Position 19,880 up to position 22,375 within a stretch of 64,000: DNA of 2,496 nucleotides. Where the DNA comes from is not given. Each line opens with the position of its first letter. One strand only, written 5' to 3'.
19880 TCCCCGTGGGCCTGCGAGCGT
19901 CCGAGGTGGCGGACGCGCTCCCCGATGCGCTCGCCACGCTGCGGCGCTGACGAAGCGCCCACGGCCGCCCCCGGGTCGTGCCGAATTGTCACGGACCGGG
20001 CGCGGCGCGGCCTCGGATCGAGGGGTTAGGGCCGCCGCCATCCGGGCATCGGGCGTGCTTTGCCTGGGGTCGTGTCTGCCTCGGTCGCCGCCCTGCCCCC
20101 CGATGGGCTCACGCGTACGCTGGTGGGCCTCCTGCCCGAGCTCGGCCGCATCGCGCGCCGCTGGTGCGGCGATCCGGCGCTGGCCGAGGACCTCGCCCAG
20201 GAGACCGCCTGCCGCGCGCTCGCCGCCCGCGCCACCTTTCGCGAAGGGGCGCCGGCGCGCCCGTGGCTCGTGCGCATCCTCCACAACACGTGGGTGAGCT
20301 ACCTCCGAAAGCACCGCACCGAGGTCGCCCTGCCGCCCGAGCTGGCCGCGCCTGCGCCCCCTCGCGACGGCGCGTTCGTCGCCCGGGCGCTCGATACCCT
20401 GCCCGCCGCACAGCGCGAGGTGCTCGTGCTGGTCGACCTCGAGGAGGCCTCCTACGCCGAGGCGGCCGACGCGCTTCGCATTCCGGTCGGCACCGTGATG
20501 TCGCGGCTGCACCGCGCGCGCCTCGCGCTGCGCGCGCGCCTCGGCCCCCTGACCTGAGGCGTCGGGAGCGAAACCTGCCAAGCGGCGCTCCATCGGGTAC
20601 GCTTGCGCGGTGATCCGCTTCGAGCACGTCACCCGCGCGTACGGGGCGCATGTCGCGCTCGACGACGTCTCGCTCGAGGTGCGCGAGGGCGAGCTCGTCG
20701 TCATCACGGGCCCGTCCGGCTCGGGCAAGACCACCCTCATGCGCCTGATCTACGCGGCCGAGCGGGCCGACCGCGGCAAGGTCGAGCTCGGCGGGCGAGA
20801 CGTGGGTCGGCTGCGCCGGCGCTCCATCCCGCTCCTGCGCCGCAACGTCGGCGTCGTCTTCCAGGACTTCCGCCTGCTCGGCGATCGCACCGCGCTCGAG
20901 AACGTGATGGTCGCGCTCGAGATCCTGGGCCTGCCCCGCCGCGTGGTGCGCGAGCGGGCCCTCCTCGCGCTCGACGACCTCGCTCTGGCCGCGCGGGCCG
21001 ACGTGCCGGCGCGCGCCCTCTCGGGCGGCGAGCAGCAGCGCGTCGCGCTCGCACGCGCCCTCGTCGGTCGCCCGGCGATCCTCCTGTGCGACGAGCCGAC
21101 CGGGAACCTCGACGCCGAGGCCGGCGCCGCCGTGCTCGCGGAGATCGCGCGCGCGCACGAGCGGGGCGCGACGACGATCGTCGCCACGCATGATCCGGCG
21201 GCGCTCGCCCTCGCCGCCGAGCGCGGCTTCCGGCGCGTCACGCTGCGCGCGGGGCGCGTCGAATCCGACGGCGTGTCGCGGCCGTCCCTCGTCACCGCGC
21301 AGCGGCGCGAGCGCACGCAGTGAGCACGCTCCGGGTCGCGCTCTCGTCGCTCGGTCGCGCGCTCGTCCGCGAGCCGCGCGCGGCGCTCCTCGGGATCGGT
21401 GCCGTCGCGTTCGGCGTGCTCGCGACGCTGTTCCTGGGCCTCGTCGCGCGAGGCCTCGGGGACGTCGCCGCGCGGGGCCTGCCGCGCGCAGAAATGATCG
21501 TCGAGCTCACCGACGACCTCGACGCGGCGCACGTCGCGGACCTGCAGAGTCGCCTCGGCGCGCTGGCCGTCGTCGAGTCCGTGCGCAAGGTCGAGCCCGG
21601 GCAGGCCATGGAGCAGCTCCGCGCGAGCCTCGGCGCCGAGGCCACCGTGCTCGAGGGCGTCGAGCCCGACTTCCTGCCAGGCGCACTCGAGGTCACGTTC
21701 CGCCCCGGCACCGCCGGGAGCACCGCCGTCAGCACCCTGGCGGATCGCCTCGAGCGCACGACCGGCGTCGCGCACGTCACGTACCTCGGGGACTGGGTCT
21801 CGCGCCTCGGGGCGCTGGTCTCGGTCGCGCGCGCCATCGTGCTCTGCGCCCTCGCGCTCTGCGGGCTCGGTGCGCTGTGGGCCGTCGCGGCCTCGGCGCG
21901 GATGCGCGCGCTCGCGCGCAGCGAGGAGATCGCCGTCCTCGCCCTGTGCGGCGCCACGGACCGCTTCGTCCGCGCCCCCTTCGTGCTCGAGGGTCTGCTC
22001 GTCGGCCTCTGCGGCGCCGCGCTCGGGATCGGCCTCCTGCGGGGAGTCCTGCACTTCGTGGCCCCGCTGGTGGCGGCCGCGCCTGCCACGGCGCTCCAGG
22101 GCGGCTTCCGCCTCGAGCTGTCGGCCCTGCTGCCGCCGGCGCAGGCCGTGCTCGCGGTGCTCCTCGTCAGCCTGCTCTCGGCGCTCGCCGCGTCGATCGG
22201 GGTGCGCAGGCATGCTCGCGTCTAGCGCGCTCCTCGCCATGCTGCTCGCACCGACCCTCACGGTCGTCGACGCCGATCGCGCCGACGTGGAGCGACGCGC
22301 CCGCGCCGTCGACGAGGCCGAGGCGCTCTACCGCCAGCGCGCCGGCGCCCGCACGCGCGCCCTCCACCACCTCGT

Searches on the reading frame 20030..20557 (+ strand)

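Call 67: search_protein_families(library=pfam, proteins=[window:20030-20557:+], max_evalue=0.0001)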
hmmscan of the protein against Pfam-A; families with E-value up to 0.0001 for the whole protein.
window:20030-20557:+ (175 aa): 4 families
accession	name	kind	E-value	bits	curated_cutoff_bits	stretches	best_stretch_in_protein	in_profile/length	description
PF04542.20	Sigma70_r2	-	3.2e-16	59.3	24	1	35-96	6-69/71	Sigma-70 region 2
PF08281.18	Sigma70_r4_2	-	4.1e-16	58.8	25.7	1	118-167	5-54/54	Sigma-70, region 4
PF04545.22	Sigma70_r4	-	7.2e-13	48.3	24.1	1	120-169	1-50/50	Sigma-70, region 4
PF22029.2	PhyR_sigma2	-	2.8e-06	27.7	27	1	34-85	4-55/55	Sigma2 domain of PhyR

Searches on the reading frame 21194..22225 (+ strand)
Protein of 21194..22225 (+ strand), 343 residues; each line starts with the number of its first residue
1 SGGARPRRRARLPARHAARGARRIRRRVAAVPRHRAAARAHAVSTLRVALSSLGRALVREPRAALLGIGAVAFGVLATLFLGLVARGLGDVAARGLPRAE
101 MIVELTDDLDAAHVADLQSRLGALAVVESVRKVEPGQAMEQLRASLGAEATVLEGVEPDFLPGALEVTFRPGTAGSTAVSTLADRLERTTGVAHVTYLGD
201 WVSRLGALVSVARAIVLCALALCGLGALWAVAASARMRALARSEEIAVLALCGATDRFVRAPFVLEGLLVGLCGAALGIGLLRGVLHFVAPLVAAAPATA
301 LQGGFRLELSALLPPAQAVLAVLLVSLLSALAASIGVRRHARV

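Call 67: search_protein_families(library=pfam, proteins=[window:21194-22225:+], max_evalue=0.0001)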
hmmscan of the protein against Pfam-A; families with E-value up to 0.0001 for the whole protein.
window:21194-22225:+ (343 aa): 2 families
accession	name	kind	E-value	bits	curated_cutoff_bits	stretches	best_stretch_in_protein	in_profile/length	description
PF18075.7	FtsX_ECD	-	1.3e-10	42.1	23.5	1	100-195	2-96/96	FtsX extracellular domain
PF02687.27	FtsX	-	5e-10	39.9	25.5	1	220-340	4-118/120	FtsX-like permease C-terminal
